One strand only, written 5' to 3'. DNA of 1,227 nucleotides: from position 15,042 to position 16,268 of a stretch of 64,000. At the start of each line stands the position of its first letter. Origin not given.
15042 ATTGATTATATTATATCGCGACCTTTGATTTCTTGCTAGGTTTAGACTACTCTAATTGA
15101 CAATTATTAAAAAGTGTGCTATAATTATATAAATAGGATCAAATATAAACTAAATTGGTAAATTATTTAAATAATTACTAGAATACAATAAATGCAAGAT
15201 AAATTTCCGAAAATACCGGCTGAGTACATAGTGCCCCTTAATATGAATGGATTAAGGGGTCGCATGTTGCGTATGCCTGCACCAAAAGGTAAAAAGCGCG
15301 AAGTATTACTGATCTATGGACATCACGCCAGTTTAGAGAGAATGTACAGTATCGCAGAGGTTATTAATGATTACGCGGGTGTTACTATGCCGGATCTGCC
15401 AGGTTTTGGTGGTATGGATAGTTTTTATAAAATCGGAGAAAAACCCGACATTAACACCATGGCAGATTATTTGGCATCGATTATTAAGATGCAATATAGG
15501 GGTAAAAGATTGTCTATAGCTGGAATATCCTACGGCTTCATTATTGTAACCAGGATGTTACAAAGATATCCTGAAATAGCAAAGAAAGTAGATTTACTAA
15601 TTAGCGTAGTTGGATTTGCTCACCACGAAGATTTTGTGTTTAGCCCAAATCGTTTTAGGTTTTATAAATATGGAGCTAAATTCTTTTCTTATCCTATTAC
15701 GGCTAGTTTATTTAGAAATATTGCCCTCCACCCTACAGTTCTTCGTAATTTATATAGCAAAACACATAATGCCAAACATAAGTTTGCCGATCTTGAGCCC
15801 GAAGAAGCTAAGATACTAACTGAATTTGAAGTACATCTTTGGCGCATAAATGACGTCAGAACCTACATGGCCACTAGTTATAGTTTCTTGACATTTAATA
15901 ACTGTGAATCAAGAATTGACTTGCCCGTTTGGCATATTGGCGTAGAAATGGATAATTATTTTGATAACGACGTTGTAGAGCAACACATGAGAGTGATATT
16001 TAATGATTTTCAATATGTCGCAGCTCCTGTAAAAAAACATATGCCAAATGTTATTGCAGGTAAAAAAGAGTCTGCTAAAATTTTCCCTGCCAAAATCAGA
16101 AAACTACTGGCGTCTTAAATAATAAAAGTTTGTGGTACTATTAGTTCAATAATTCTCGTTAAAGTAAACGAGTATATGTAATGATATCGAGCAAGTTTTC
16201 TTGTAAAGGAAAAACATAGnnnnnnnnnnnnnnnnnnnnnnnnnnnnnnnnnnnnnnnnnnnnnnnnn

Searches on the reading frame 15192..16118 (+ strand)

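Call 12: search_protein_families(library=pfam, proteins=[window:15192-16118:+], max_evalue=0.001)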
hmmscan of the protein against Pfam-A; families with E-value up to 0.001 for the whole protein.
window:15192-16118:+ (308 aa): 0 families

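Call 19: search_protein_families(library=ncbifam, proteins=[window:15192-16118:+], max_evalue=0.01)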
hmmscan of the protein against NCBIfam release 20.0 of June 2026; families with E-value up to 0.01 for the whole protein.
window:15192-16118:+ (308 aa): 4 families
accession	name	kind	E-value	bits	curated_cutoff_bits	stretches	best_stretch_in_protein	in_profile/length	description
NF050089.1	i_nPHAscl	equivalog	6.5e-06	25.4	300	1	32-139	15-118/288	intracellular short-chain-length polyhydroxyalkanoate depolymerase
NF011457.0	PRK14875.1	equivalog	0.00094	18.2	307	1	32-138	129-231/372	acetoin dehydrogenase dihydrolipoyllysine-residue acetyltransferase subunit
TIGR02240.1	PHA_depoly_arom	equivalog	0.0053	16.1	250.6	1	32-138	20-124/276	poly(3-hydroxyalkanoate) depolymerase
TIGR01738.1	bioH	equivalog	0.0075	15.9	206.95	0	36-148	5-108/245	pimeloyl-ACP methyl ester esterase BioH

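Call 73: search_protein_families(library=pfam, proteins=[window:15192-16118:+], max_evalue=10)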
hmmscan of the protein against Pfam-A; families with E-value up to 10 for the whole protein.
window:15192-16118:+ (308 aa): 3 families
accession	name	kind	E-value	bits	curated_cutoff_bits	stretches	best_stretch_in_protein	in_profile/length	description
PF00561.26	Abhydrolase_1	-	0.004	17.3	25.8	1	38-198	3-157/245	alpha/beta hydrolase fold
PF12146.15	Hydrolase_4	-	0.0097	15.7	27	1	35-132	4-100/239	Serine aminopeptidase, S33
PF15704.10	Mt_ATP_synt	-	0.017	15.5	27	1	188-231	52-95/188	Mitochondrial ATP synthase subunit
